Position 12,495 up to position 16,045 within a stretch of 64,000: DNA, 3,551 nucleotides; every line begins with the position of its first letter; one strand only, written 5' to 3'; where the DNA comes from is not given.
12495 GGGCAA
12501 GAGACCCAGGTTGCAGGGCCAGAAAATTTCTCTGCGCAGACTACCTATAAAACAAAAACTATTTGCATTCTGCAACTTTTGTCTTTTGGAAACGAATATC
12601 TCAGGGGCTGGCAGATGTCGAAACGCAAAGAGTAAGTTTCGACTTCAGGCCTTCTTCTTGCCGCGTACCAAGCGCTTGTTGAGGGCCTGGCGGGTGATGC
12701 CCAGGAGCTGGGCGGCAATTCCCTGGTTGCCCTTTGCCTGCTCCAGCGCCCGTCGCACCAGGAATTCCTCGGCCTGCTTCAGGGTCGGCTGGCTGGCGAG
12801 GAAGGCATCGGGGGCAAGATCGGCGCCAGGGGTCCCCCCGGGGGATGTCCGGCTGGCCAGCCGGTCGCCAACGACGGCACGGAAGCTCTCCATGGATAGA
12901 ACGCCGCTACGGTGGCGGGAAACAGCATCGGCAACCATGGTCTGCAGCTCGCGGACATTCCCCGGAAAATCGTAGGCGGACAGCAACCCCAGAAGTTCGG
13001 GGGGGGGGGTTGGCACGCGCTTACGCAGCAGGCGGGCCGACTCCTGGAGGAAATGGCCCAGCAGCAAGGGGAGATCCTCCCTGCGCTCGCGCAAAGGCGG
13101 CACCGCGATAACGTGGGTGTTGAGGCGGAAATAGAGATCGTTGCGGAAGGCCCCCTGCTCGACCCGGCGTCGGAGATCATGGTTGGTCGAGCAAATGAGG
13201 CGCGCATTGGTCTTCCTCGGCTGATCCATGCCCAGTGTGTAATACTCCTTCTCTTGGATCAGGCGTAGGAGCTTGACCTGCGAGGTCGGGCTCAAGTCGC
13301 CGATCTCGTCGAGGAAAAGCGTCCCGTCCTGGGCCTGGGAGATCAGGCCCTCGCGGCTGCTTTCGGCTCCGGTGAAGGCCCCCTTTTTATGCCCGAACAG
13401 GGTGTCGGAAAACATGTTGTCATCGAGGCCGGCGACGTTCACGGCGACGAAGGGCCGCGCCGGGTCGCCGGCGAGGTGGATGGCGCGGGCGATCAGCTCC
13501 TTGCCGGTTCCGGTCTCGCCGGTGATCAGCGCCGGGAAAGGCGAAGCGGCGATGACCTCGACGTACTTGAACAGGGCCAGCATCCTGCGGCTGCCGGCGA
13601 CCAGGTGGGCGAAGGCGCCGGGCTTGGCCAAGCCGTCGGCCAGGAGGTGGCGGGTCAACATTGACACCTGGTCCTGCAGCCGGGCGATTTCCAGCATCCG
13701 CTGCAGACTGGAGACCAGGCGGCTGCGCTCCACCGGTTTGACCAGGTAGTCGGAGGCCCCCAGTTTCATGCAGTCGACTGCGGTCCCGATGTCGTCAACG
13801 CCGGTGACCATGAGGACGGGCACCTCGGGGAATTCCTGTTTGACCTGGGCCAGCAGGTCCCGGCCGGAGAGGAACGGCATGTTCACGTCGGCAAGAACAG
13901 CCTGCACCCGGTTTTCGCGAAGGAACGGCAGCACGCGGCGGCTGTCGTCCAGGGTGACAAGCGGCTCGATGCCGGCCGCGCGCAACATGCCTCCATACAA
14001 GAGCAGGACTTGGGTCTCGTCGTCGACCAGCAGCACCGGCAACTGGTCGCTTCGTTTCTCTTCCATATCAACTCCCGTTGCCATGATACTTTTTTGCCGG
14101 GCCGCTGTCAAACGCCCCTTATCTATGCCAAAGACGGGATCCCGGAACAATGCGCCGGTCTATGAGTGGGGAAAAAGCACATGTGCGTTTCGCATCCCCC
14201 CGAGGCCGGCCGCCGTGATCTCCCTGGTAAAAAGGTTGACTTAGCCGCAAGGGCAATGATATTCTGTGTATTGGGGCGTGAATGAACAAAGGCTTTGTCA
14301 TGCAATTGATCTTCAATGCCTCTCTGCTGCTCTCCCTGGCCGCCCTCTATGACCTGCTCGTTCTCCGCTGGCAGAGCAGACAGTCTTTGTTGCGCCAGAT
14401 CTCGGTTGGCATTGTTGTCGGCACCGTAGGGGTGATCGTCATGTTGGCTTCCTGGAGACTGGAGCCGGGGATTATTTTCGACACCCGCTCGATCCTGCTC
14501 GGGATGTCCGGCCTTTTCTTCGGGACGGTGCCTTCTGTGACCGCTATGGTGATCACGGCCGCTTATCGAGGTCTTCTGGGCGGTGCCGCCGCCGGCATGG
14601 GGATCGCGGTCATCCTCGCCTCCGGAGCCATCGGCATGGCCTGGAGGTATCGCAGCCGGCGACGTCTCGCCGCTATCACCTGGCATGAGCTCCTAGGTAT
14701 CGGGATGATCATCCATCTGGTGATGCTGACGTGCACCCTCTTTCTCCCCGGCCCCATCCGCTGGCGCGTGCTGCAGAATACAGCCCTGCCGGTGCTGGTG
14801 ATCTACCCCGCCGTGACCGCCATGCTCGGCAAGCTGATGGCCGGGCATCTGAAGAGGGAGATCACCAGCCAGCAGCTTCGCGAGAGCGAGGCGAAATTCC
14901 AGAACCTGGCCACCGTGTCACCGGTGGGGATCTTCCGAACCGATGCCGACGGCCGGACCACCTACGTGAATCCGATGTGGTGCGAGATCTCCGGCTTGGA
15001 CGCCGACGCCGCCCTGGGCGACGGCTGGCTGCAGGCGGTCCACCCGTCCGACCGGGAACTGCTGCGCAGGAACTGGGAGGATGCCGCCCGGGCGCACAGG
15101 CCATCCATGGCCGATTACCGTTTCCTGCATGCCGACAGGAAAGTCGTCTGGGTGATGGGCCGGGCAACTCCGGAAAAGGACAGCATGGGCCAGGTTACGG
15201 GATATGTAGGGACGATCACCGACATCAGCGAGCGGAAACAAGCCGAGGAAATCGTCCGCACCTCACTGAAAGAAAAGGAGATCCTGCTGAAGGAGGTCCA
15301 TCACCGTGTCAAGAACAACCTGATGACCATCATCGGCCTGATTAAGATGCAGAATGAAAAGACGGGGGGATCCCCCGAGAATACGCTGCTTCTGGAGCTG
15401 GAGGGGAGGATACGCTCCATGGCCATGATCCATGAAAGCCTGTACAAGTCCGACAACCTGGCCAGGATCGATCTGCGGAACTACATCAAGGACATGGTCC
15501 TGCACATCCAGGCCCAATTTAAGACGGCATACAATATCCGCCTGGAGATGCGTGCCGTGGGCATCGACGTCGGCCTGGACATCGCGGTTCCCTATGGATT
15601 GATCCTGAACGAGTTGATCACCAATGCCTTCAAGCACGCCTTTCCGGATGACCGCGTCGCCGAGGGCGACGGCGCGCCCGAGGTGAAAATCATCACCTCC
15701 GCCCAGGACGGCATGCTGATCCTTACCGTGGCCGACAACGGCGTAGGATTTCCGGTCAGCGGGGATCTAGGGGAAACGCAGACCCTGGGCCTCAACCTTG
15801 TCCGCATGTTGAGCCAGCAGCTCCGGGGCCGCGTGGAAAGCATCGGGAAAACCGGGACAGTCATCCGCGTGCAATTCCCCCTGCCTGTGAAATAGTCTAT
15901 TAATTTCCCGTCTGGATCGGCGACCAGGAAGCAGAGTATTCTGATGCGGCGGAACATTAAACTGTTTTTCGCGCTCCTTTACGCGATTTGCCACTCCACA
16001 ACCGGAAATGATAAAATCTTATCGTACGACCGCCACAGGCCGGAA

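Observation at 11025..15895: Self-contained sigma-54 regulatory module driving a secreted HExxH protein and an N-terminally extended PilT-like ATPase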

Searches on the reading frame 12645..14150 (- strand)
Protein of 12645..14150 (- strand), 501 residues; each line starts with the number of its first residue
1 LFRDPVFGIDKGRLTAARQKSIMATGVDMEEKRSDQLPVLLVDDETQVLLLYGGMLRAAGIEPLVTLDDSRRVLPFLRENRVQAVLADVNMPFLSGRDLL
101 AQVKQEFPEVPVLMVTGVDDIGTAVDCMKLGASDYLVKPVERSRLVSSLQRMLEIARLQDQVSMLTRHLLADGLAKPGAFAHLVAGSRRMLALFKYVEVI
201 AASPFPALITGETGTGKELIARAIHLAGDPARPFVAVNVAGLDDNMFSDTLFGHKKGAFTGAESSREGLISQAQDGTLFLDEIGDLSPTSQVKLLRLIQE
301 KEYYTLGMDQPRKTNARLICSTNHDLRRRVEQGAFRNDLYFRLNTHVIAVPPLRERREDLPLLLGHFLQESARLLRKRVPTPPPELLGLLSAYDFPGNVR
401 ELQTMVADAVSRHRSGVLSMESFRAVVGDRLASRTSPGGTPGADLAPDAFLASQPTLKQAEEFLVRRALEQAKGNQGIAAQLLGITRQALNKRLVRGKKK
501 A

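Call 5: search_protein_families(library=pfam, proteins=[window:12645-14150:-], max_evalue=0.01)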
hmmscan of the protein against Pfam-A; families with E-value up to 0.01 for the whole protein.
window:12645-14150:- (501 aa): 8 families
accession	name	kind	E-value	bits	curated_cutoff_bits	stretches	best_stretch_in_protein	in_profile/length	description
PF00158.32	Sigma54_activat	-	5.6e-57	192.5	20.2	1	184-348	2-167/168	Sigma-54 interaction domain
PF14532.12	Sigma54_activ_2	-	9.6e-23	81.4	25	1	185-353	2-138/138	Sigma-54 interaction domain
PF00072.30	Response_reg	-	2.7e-22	79.5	30.2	1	39-149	1-110/111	Response regulator receiver domain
PF25601.1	AAA_lid_14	-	7e-18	64.7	27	1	354-429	1-76/87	AAA+ ATPase lid domain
PF02954.25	HTH_8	-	4.2e-06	26.8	22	1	457-494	2-39/42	Bacterial regulatory protein, Fis family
PF07728.20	AAA_5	-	8.9e-05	23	22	1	208-323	3-122/139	AAA domain (dynein-related subfamily)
PF01078.27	Mg_chelatase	-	0.00012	21.9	20.3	0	261-290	93-122/207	Magnesium chelatase, subunit ChlI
PF00004.35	AAA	-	0.00037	21.4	21.2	1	208-324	2-110/131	ATPase family associated with various cellular activities (AAA)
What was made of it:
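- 12645..14066 (-): NtrC-family enhancer-binding protein (REC - AAA+ with GAFTGA - HTH_8), 473 aa from ATG MEEK. Pfam Sigma54_activat 192.5 bits, Response_reg 79.5, AAA_lid_14 64.7, HTH_8 26.8 (call 5).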

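Call 7: search_protein_families(library=ncbifam, proteins=[window:12645-14150:-], max_evalue=0.01)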
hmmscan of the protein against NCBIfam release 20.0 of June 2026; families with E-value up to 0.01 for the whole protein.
window:12645-14150:- (501 aa): 110 families (the best 25 are shown)
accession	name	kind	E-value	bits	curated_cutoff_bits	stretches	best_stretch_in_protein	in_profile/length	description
NF008469.0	PRK11361.1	equivalog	1.9e-97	326.9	714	1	39-494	7-451/461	acetoacetate metabolism transcriptional regulator AtoC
TIGR01818.1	ntrC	equivalog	3e-93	313.1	558.6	1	39-494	1-460/463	nitrogen regulation protein NR(I)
NF007689.0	PRK10365.1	equivalog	3.3e-88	296.4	760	1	34-496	3-441/441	sigma-54-dependent response regulator transcription factor ZraR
NF038308.1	RNA_repair_RtcR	equivalog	2e-82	277.8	650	1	183-491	182-505/530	RNA repair transcriptional activator RtcR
TIGR02915.1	PEP_resp_reg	equivalog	1.2e-77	261.7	502.6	1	68-492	27-437/445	PEP-CTERM-box response regulator transcription factor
NF008176.1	PRK10923.1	equivalog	6.2e-77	259.1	620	1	39-494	6-463/469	nitrogen regulation protein NR(I)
NF003451.0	PRK05022.1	equivalog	1.1e-75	255.3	476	1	149-492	159-503/512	nitric oxide reductase transcriptional regulator NorR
NF011695.0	PRK15115.1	equivalog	1.8e-75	254.4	763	1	38-496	8-435/445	two-component system response regulator GlrR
NF041946.1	LuxO_transreg_Vib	equivalog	5.7e-75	252.9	800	1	41-490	1-453/463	quorum-sensing sigma-54 dependent transcriptional regulator LuxO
TIGR01817.1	nifA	equivalog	9.8e-74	249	528.85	1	173-488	188-518/534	nif-specific transcriptional activator NifA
NF051870.1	NAssimRespRegNtrX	equivalog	1.8e-73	248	600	1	39-494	4-447/452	nitrogen assimilation response regulator NtrX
NF041552.1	TF_PrdR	equivalog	1e-72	245.3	795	1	153-493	242-572/577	sigma-54 dependent transcriptional regulator PrdR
NF011958.0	PRK15429.1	equivalog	7.1e-65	219.9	830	1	154-422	352-621/692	formate hydrogenlyase transcriptional activator FlhA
NF041906.1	V4R_TF_MobR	exception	1.1e-64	218.9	999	1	155-494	207-541/544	phenol degradation transcriptional regulator MobR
TIGR02329.1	propionate_PrpR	equivalog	1.3e-64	218.7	499.2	1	173-494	204-524/526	propionate catabolism operon regulatory protein PrpR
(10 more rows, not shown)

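Call 16: search_protein_families(library=padloc, proteins=[window:12645-14150:-], max_evalue=0.1)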
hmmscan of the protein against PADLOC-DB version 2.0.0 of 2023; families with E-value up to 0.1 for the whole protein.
window:12645-14150:- (501 aa): 5 families
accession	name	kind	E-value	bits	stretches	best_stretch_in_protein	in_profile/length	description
PDLC01995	RtcR_PspF2--CARF_AAA_HTH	-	1.5e-89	299.4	1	169-495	155-476/481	-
PDLC01994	RtcR_PspF1--CARF_AAA_HTH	-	1e-53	181.1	1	185-494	162-465/468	-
PDLC01993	RtcR--CARF_AAA_HTH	-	5.2e-50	168.3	1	193-379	192-383/523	-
PDLC04140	mad8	-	0.0076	13.8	1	203-255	26-68/314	mads_8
PDLC04606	PDC-M37B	-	0.023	11.9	1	205-282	175-252/390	-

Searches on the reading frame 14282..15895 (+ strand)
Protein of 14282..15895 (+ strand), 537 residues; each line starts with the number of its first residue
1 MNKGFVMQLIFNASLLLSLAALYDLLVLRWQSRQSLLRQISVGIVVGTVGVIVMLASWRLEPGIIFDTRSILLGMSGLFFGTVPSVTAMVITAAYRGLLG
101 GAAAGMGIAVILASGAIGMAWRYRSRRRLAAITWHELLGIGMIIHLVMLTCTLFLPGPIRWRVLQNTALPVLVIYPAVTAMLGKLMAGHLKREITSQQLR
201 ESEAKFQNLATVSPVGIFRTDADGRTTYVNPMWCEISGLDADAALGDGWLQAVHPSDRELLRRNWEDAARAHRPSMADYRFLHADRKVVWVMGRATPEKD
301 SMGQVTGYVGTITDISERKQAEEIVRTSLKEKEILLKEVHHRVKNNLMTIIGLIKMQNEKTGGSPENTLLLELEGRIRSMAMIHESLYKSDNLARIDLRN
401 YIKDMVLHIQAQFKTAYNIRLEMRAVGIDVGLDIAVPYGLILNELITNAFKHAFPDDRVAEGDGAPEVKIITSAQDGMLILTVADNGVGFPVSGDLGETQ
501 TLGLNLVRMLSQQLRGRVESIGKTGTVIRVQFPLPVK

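Call 5: search_protein_families(library=pfam, proteins=[window:14282-15895:+], max_evalue=0.01)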
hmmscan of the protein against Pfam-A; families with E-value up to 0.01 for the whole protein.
window:14282-15895:+ (537 aa): 10 families
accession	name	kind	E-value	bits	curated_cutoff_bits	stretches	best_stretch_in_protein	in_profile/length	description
PF07694.17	5TM-5TMR_LYT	-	1.7e-24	86.8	24.6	1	31-186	10-166/169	5TMR of 5TMR-LYT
PF07568.18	HisKA_2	-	2.4e-23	82.5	22.3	1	338-410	1-73/76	Histidine kinase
PF08447.18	PAS_3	-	6.6e-17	62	25.6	1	227-312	2-89/89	PAS fold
PF08448.16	PAS_4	-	7.7e-15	55.5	23.1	1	212-320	3-110/110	PAS fold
PF00989.32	PAS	-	6.3e-12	45.9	22.6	1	213-315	10-113/113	PAS fold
PF13426.13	PAS_9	-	2.7e-11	44.1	27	1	214-317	1-103/103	PAS domain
PF02518.31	HATPase_c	-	6.5e-10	39.9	26.4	1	440-535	8-110/111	Histidine kinase-, DNA gyrase B-, and HSP90-like ATPase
PF13188.13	PAS_8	-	6.6e-09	35.8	21.8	1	204-262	1-59/65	PAS domain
PF07536.20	HWE_HK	-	2.9e-06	28.3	22.8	1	338-408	1-68/83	HWE histidine kinase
PF13581.12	HATPase_c_2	-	2.8e-05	24.6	27.4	1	438-531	32-126/127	Histidine kinase-like ATPase domain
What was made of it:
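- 14282..15895 (+): Divergent sensor kinase, 5TMR_LYT - PAS - HisKA_2 - HATPase. It is a lineage-specific neighbour and a possible but unproven partner of the activator. Pfam domains in call 5.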

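Call 7: search_protein_families(library=ncbifam, proteins=[window:14282-15895:+], max_evalue=0.01)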
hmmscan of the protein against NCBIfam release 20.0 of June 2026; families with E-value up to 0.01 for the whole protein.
window:14282-15895:+ (537 aa): 19 families
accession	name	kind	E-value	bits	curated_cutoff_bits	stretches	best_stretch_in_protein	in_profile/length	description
NF051872.1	HisKinPhyk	equivalog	1.1e-28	100.2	750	1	321-533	332-537/537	sensor histidine kinase PhyK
NF041880.1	EPS_EpsF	equivalog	5.2e-26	91.2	900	1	199-492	139-434/492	response regulator EpsF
TIGR00229.1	sensory_box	domain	4.8e-21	75.2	22.9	1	200-323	1-124/126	PAS domain S-box protein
NF053781.1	cdiGMPphdstlr2612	equivalog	5.5e-16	57.4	1600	1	191-327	443-584/1268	Tlr1612 family c-di-GMP phosphodiesterase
NF052306.1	BluLightHisKinLov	equivalog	2.1e-15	56.4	450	1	296-531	117-331/334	blue-light-activated histidine kinase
NF010077.0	PRK13559.1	subfamily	8.6e-14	51.2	361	1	287-534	129-359/364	hypothetical protein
NF047874.1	MASE3_PAS_HK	subfamily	1.4e-09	37.4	560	1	180-347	241-401/655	MASE3 domain-containing sensor histidine kinase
NF007298.0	PRK09776.1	equivalog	2.9e-09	35.4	1135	1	142-331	244-429/1111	diguanylate cyclase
NF008468.0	PRK11360.1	equivalog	1.7e-08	33.3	646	1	210-492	274-554/616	two-component system sensor histidine kinase AtoS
NF008302.0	PRK11091.1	equivalog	3.1e-07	29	838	1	181-491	132-443/779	aerobic respiration two-component sensor histidine kinase ArcB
NF045595.1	HK_scytonemin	equivalog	5.6e-05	21.7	865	0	394-493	489-578/637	scytonemin biosynthesis sensor histidine kinase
NF008184.0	PRK10935.1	equivalog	8.9e-05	21.3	553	1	396-533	432-558/565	nitrate/nitrite two-component system sensor histidine kinase NarQ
NF008649.0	PRK11644.1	equivalog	0.0002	20.3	408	1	442-533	417-495/499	signal transduction histidine-protein kinase/phosphatase UhpB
NF052574.1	HisKinEspCMyxo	equivalog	0.00038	18.7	1200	1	145-320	228-403/785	serine histidine kinase EspC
NF041777.1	sens_FixL_Rhizob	equivalog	0.0016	17.2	850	1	215-343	7-132/485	sensor protein FixL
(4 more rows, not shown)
